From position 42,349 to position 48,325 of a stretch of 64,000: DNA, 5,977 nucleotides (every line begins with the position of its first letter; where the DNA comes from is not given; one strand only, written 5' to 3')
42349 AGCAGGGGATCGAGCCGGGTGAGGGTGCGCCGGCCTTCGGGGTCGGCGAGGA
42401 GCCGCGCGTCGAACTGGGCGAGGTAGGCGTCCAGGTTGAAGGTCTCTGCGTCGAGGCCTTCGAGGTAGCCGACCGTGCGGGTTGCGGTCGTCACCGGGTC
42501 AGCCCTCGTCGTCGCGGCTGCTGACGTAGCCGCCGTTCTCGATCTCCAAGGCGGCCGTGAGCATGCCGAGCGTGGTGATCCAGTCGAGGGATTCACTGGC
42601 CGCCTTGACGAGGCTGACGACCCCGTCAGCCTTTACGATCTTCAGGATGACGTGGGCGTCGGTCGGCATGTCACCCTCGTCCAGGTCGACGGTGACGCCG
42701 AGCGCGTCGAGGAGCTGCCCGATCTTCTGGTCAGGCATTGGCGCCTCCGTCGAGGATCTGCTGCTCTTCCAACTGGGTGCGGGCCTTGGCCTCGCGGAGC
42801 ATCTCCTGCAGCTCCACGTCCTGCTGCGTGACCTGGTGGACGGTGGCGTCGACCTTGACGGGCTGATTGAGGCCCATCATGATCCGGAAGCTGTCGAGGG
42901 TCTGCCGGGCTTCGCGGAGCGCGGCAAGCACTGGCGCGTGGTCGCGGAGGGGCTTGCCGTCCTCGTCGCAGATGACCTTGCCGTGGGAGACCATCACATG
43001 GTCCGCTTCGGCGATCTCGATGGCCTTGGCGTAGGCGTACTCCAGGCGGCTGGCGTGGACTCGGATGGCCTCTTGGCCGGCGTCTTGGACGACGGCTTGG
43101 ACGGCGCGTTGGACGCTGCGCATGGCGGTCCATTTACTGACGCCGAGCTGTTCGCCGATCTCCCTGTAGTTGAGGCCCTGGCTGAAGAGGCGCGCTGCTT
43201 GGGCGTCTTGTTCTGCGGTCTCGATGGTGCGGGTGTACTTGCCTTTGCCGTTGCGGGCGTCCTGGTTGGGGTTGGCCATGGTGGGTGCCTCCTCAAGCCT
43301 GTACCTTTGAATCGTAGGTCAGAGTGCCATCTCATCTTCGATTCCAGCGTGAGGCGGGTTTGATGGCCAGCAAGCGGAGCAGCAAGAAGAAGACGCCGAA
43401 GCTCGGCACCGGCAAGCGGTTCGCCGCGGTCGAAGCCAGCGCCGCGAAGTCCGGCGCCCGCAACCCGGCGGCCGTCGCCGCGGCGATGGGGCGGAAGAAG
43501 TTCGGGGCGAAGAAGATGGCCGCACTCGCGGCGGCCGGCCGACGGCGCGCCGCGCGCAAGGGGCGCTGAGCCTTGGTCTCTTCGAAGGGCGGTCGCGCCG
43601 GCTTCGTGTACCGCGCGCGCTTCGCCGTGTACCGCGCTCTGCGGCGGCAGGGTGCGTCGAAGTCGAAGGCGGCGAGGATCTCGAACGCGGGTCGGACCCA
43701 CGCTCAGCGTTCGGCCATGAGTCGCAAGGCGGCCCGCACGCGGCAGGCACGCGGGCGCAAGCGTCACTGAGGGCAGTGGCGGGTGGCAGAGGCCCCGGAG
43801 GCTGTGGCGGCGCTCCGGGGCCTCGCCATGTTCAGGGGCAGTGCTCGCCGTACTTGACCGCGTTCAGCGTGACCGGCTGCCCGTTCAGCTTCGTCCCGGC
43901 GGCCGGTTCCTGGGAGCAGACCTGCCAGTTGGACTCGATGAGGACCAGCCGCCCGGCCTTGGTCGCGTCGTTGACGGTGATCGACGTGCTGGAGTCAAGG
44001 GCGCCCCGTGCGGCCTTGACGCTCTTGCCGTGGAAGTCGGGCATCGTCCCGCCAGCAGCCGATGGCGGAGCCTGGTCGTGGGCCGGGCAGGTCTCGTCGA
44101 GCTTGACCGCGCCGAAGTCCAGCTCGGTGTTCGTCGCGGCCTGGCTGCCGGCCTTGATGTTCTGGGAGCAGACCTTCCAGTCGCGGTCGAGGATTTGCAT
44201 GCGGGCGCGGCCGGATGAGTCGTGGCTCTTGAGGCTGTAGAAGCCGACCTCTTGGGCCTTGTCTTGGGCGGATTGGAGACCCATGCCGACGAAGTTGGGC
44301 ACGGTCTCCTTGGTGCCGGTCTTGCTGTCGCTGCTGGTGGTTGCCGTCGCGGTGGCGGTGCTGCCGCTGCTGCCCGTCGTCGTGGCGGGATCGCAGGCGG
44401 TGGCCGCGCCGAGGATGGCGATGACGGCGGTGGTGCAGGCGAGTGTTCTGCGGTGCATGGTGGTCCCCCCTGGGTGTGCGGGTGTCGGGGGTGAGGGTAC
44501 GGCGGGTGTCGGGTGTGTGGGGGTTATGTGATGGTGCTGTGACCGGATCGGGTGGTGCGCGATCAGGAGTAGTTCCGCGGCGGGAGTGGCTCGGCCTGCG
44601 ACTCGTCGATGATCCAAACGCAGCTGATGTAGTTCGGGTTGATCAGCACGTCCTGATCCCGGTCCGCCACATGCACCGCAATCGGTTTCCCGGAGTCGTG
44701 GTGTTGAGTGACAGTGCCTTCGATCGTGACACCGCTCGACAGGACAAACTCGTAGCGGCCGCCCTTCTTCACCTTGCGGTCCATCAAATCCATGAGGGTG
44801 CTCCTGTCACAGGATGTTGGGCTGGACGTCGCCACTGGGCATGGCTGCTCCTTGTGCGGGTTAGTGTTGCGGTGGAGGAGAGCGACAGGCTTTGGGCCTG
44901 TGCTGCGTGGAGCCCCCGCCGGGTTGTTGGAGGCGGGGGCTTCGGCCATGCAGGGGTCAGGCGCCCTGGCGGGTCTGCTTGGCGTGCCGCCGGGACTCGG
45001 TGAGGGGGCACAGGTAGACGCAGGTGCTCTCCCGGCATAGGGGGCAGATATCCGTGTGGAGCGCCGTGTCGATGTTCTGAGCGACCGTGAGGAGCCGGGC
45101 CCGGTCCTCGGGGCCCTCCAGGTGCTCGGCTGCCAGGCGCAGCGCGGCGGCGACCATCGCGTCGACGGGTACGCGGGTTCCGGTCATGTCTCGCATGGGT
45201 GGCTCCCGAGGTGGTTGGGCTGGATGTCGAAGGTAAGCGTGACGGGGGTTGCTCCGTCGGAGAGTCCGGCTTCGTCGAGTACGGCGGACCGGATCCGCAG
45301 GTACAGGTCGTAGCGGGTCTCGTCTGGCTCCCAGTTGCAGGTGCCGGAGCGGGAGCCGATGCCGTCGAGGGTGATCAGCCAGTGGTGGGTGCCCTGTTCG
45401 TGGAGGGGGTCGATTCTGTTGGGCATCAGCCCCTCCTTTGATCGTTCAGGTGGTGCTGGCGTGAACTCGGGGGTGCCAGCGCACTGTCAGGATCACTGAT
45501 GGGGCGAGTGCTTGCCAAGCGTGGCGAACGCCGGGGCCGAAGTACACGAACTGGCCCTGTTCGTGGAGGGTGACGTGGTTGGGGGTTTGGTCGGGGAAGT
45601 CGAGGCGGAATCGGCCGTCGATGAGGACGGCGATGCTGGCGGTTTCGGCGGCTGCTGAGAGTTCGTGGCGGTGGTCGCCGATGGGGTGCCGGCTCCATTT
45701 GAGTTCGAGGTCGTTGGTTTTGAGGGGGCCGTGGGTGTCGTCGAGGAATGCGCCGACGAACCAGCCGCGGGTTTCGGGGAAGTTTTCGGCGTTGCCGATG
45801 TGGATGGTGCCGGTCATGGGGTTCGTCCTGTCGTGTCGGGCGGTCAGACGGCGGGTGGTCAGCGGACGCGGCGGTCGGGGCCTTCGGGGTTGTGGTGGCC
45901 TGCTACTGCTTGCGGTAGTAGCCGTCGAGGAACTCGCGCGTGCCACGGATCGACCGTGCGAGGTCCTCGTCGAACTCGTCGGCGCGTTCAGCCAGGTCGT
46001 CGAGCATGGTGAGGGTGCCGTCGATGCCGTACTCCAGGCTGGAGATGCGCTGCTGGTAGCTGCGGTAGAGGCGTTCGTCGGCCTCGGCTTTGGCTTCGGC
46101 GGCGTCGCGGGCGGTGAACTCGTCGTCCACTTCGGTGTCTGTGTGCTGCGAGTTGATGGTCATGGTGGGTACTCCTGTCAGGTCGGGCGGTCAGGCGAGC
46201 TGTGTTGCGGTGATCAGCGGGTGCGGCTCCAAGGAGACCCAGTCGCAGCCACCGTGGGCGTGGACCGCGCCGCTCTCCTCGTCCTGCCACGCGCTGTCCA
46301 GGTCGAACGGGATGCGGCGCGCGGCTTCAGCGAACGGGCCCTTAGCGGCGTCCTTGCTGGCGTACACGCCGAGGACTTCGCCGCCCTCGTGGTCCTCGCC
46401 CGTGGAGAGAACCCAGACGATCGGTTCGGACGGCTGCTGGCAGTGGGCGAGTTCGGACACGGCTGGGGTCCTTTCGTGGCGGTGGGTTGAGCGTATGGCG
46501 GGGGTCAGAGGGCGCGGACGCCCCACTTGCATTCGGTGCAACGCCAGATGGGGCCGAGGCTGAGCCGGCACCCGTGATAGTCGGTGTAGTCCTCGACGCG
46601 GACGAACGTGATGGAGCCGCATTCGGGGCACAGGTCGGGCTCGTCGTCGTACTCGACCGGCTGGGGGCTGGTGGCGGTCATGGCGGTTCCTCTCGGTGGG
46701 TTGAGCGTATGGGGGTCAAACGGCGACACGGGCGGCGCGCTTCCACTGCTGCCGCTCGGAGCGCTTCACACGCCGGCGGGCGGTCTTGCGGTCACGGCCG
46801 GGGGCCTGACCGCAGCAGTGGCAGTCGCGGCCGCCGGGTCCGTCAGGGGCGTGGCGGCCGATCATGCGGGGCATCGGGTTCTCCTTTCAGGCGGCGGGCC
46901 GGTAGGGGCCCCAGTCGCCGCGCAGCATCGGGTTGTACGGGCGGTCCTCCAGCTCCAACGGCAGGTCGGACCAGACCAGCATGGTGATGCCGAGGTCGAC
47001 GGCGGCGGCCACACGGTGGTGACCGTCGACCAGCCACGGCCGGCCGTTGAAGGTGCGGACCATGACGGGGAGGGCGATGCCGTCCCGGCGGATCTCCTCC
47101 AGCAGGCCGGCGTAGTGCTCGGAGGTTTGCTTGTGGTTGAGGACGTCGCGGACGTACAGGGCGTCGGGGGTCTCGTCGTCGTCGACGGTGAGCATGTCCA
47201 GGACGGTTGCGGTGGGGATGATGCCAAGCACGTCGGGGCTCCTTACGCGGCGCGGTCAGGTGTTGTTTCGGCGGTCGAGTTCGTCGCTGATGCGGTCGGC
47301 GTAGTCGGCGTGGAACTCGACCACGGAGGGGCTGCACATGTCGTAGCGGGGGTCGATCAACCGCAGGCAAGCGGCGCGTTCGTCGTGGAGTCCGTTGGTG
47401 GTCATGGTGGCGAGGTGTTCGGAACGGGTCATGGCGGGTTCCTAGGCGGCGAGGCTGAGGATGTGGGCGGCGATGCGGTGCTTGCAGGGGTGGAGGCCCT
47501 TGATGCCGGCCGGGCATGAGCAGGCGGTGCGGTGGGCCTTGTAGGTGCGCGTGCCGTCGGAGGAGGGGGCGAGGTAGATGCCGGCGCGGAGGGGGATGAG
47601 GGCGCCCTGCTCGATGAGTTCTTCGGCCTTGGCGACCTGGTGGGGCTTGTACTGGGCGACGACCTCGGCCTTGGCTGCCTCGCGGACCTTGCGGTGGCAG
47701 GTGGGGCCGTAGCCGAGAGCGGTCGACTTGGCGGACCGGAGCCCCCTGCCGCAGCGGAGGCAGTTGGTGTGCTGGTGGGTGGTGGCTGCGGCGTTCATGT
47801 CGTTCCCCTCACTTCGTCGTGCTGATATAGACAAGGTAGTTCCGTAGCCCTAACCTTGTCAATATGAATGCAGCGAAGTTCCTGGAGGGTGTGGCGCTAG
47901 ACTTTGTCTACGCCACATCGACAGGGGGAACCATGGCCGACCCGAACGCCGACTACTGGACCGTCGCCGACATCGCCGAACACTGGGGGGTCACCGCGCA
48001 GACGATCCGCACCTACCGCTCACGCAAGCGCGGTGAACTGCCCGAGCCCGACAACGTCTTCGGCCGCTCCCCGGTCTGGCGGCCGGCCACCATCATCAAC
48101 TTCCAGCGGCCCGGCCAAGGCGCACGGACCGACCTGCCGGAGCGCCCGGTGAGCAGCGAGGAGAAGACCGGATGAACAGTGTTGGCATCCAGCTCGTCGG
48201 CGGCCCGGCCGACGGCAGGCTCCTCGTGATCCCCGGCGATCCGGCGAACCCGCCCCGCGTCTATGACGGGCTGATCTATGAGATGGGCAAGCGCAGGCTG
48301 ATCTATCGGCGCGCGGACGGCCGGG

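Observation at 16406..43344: Conserved AT-rich 11-mer at a fixed 22-24 nt upstream of three late-gene start codons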

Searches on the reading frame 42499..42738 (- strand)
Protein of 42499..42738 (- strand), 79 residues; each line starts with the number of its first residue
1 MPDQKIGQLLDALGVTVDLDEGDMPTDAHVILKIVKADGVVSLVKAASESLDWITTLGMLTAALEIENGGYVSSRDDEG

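Call 78: search_protein_families(library=pfam, proteins=[window:42499-42738:-], max_evalue=0.01)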
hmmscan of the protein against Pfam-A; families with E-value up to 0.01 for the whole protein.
window:42499-42738:- (79 aa): 0 families

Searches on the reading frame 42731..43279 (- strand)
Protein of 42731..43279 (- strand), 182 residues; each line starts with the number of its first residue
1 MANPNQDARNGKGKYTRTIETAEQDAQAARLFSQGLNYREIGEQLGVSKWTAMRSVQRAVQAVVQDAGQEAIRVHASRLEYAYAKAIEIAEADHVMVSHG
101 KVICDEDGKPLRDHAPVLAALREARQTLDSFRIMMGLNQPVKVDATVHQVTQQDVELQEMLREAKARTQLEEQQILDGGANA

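Call 12: search_protein_families(library=pfam, proteins=[window:42731-43279:-])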
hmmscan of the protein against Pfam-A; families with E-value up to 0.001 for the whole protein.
window:42731-43279:- (182 aa): 1 family
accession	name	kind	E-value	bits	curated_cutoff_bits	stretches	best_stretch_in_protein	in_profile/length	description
PF13384.12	HTH_23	-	0.00013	22.1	24.6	1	26-58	8-40/50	Homeodomain-like domain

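Call 76: find_encoding_contigs(protein=window:42731-43279:-, flank=3000, max_places=4)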
Protein window:42731-43279:- (182 aa): 19 contigs read that carry it; 4 places shown.
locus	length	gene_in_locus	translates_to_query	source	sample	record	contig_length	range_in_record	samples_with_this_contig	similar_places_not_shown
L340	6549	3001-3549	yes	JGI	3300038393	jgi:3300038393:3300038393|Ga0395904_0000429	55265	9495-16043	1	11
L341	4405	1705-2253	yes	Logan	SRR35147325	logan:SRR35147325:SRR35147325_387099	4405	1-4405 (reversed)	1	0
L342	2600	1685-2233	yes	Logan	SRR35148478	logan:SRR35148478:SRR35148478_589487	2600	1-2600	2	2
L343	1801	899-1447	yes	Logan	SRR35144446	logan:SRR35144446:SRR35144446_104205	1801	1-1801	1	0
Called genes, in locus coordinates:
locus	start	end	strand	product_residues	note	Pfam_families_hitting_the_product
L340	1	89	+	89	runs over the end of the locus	-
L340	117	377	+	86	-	-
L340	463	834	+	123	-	-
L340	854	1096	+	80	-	-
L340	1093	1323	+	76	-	-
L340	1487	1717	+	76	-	-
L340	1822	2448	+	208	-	PF03793:PASTA (weak)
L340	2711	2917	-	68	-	-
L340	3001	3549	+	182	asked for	-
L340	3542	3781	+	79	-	-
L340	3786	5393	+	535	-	-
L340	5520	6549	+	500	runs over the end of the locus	PF05133:SPP1_portal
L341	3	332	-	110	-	?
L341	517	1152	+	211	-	PF03793:PASTA (weak)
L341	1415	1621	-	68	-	-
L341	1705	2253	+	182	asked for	-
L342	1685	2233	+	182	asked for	-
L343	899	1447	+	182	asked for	-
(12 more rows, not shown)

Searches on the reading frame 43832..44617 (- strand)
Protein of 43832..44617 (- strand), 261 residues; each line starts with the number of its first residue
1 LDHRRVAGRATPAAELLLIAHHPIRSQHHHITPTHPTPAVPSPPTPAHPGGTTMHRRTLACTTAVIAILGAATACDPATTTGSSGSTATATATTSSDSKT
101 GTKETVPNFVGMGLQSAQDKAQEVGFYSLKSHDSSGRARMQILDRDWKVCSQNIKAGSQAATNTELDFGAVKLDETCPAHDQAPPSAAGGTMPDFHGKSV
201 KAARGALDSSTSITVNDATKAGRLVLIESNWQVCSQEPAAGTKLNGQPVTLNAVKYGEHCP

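Call 22: search_protein_families(library=pfam, proteins=[window:43832-44617:-], max_evalue=0.01)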
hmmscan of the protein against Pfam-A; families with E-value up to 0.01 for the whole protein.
window:43832-44617:- (261 aa): 1 family
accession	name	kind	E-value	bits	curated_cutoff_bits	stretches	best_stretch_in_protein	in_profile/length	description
PF03793.24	PASTA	-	3.8e-12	46.4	23.2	2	191-251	2-60/64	PASTA domain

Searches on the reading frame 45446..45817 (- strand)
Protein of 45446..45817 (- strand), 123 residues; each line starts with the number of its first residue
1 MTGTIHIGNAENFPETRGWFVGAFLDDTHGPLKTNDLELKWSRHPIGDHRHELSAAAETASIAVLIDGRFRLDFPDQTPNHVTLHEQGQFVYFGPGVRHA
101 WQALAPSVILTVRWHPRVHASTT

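Call 32: search_protein_families(library=pfam, proteins=[window:45446-45817:-], max_evalue=0.05)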
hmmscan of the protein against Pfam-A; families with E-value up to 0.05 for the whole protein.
window:45446-45817:- (123 aa): 1 family
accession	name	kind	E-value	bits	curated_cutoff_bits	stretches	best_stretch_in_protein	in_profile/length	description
PF07883.17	Cupin_2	-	0.027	14.6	27.2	0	61-106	20-63/70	Cupin domain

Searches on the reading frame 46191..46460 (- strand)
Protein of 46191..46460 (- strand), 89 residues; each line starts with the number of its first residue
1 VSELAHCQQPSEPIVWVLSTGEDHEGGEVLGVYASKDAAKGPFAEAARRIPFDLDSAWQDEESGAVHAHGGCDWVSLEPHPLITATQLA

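Call 32: search_protein_families(library=pfam, proteins=[window:46191-46460:-], max_evalue=0.05)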
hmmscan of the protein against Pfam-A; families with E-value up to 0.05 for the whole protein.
window:46191-46460:- (89 aa): 1 family
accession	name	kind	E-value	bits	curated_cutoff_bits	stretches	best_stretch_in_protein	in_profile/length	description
PF24024.1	DUF7336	-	0.017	15.4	25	1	15-54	3-38/60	Domain of unknown function (DUF7336)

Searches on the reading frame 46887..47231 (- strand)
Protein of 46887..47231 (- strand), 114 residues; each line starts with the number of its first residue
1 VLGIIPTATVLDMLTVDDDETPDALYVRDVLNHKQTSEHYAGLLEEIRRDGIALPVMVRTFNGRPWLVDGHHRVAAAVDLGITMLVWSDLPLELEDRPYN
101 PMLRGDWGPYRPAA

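Call 32: search_protein_families(library=pfam, proteins=[window:46887-47231:-], max_evalue=0.05)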
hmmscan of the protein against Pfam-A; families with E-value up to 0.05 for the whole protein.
window:46887-47231:- (114 aa): 2 families
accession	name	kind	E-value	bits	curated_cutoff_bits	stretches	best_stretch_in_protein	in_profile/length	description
PF08857.17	ParBc_2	-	0.0031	18.1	23.6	1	55-91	44-83/158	Putative ParB-like nuclease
PF02195.25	ParB_N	-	0.042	14.3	26.3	0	36-83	23-71/95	ParB N-terminal domain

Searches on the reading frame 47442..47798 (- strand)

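Call 22: search_protein_families(library=pfam, proteins=[window:47442-47798:-], max_evalue=0.01)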
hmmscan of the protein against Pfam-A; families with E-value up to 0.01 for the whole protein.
window:47442-47798:- (118 aa): 2 families
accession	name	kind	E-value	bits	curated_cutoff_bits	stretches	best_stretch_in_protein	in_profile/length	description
PF19474.4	DUF6011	-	1.2e-10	41.2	26.6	1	4-39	2-37/37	Family of unknown function (DUF6011)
PF04434.22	SWIM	-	0.0026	17.7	19.6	1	92-111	14-33/38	SWIM zinc finger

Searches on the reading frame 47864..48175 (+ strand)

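Call 78: search_protein_families(library=pfam, proteins=[window:47864-48175:+], max_evalue=0.01)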
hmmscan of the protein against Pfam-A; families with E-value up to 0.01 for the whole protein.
window:47864-48175:+ (103 aa): 1 family
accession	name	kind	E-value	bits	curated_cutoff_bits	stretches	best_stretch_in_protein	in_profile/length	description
PF13384.12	HTH_23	-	0.0011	19.2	24.6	1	30-57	16-45/50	Homeodomain-like domain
